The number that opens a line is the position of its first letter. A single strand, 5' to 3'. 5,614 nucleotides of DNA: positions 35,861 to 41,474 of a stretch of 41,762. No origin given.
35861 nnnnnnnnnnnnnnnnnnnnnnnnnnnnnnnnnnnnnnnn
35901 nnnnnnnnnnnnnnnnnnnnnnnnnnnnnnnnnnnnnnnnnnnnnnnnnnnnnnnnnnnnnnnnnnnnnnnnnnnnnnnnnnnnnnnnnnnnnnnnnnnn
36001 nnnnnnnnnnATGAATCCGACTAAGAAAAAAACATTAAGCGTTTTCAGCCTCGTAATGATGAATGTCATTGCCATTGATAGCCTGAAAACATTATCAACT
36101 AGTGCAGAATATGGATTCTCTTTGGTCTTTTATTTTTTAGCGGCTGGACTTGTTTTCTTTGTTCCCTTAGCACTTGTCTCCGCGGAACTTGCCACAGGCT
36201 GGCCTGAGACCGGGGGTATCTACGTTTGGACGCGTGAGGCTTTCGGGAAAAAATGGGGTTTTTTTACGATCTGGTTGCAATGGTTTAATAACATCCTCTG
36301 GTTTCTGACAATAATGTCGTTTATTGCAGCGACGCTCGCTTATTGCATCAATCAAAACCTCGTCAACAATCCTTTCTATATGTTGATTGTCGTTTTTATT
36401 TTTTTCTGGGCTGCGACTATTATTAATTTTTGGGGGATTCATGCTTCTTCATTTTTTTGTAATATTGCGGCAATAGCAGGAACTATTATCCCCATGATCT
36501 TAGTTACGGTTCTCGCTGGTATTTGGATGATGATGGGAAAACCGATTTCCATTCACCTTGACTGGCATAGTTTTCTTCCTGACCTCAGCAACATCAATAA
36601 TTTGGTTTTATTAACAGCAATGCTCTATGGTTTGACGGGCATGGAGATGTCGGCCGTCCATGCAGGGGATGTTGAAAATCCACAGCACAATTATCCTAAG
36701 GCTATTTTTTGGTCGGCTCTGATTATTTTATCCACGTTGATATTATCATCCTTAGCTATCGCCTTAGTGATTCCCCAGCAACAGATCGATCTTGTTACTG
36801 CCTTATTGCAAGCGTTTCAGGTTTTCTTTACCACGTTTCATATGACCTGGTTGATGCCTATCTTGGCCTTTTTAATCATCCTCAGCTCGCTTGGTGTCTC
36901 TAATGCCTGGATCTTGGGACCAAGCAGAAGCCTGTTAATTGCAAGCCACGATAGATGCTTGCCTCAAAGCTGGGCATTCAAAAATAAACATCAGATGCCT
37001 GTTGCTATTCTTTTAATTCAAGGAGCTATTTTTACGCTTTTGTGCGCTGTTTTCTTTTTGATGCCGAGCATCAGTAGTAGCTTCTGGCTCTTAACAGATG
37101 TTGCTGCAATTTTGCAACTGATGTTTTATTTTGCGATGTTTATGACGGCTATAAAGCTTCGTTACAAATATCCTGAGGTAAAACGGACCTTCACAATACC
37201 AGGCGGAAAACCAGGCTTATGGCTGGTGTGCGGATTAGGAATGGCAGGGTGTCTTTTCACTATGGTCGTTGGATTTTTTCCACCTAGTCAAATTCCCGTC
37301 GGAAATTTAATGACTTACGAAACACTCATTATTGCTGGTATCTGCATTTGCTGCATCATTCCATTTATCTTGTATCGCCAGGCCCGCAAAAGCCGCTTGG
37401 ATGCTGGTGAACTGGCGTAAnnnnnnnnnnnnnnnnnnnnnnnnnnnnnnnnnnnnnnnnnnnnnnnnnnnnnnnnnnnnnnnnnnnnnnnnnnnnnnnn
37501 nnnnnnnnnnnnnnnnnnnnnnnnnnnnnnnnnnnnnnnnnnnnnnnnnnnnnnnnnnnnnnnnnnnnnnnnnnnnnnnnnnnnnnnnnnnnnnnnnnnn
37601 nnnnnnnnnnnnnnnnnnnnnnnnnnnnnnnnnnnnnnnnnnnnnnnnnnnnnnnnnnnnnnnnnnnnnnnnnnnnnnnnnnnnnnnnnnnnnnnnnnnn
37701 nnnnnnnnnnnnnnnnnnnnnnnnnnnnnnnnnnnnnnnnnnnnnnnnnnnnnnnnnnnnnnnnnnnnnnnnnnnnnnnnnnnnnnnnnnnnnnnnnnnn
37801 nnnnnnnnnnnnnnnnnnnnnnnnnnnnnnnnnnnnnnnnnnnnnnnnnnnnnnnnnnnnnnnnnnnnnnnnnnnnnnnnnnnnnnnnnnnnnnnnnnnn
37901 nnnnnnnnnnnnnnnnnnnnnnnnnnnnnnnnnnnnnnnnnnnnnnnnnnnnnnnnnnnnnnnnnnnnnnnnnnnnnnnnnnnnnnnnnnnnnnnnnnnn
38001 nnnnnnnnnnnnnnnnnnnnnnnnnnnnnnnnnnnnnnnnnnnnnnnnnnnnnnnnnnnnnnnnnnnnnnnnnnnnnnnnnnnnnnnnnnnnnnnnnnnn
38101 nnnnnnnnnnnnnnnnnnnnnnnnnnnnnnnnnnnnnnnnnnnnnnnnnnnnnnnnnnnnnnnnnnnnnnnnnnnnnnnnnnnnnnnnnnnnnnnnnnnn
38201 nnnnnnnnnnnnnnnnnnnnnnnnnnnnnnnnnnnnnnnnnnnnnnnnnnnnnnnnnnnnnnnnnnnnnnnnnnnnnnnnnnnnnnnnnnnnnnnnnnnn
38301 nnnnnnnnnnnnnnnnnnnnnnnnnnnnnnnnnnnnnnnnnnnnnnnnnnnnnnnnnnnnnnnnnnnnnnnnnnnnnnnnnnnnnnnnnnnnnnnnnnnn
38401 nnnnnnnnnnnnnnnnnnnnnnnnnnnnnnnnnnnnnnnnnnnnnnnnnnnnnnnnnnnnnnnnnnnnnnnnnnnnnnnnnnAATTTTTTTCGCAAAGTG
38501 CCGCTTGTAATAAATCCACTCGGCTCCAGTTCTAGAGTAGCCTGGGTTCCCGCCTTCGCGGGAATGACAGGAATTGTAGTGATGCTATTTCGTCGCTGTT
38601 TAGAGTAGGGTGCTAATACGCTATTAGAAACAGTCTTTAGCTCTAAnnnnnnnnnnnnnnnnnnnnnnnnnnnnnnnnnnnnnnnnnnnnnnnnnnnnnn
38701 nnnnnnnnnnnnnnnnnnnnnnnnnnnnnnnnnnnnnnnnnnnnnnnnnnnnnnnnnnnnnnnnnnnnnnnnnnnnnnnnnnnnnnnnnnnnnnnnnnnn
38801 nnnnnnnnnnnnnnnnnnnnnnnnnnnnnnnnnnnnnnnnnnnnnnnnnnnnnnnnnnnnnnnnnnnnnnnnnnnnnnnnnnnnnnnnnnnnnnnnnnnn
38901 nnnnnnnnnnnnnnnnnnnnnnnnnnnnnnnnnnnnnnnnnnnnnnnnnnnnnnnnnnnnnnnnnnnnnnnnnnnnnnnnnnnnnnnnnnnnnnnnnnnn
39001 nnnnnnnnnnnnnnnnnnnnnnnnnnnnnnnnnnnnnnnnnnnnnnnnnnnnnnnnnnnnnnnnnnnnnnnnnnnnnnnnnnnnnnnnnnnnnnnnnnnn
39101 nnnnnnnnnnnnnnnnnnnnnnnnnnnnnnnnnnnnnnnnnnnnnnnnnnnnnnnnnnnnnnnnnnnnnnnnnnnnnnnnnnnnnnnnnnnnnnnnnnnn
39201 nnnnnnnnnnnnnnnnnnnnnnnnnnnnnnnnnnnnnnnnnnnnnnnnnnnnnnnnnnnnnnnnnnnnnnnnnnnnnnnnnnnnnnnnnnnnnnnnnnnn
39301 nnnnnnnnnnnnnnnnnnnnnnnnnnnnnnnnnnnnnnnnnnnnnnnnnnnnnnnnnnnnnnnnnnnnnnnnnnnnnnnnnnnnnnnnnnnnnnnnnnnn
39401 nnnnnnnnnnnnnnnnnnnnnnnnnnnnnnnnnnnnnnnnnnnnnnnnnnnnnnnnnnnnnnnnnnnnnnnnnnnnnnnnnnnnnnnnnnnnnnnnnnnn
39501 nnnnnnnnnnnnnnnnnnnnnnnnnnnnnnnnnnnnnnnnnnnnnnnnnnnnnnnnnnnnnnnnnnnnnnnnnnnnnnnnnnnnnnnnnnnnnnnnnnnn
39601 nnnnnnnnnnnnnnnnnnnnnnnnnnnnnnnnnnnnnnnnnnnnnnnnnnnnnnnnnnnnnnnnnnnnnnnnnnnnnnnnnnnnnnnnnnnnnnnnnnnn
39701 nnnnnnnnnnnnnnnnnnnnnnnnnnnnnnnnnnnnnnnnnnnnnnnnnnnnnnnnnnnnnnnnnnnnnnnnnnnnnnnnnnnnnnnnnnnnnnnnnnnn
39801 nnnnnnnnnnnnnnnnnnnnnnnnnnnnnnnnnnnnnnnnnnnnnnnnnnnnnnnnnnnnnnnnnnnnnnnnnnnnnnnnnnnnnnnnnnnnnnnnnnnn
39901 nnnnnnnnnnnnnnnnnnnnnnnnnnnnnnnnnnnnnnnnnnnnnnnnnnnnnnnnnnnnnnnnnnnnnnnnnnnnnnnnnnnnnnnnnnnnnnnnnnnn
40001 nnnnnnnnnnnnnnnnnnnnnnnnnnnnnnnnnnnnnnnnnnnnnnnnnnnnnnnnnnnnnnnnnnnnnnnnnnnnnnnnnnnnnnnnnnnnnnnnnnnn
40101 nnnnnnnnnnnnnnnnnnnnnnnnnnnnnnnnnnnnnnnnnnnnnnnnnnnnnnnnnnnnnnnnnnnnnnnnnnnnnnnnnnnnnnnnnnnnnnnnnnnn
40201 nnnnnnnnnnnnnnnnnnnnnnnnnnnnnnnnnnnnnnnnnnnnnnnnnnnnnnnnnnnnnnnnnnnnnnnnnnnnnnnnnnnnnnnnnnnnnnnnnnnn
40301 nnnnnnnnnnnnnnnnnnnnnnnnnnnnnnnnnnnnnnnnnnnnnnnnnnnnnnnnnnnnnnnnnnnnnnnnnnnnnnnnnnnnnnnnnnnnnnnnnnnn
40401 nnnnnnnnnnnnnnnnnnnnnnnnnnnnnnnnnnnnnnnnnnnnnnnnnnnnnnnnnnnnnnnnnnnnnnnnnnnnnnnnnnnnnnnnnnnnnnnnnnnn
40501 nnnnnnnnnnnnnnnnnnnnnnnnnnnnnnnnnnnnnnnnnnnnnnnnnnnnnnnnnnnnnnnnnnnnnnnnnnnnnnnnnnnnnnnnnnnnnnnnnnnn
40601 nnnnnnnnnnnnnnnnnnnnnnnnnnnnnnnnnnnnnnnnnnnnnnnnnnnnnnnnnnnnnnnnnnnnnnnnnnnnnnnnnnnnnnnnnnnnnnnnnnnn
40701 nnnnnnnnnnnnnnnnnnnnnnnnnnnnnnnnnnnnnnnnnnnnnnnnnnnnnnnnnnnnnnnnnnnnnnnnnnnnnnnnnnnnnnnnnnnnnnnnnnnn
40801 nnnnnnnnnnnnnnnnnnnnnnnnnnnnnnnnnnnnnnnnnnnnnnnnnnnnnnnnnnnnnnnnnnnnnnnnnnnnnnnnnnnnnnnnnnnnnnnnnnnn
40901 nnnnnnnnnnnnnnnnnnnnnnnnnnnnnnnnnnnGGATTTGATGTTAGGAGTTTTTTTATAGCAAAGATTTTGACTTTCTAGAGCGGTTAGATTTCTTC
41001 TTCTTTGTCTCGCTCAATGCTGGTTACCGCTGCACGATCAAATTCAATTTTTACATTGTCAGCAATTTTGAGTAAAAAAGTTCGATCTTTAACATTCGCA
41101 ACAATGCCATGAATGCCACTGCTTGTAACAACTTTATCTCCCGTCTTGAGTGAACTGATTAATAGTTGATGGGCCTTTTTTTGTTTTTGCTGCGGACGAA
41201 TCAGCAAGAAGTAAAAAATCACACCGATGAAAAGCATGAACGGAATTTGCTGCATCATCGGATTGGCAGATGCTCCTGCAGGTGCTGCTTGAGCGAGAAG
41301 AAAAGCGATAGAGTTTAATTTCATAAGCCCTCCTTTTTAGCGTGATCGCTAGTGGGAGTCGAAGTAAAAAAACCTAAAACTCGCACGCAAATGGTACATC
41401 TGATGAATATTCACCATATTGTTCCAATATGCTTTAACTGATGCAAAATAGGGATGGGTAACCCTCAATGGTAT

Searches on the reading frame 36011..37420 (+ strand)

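Call 24: search_protein_families(library=pfam, proteins=[window:36011-37420:+])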
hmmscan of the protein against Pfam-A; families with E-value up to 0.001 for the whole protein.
window:36011-37420:+ (469 aa): 2 families
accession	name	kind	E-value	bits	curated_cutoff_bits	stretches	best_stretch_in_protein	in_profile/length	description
PF13520.12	AA_permease_2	-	5.2e-69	233.7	27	1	9-443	4-426/427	Amino acid permease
PF00324.27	AA_permease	-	5e-25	88.5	24.6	1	27-453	19-454/470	Amino acid permease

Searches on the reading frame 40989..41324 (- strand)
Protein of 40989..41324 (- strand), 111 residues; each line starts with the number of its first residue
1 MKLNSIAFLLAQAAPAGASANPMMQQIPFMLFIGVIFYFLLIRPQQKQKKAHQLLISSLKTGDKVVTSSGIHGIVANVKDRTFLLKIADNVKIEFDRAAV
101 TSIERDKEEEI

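Call 24: search_protein_families(library=pfam, proteins=[window:40989-41324:-])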
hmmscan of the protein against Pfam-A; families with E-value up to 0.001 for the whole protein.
window:40989-41324:- (111 aa): 1 family
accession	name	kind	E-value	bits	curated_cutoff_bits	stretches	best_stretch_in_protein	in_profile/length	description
PF02699.20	YajC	-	1.6e-28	98.8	28.2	1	26-101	3-77/78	Preprotein translocase subunit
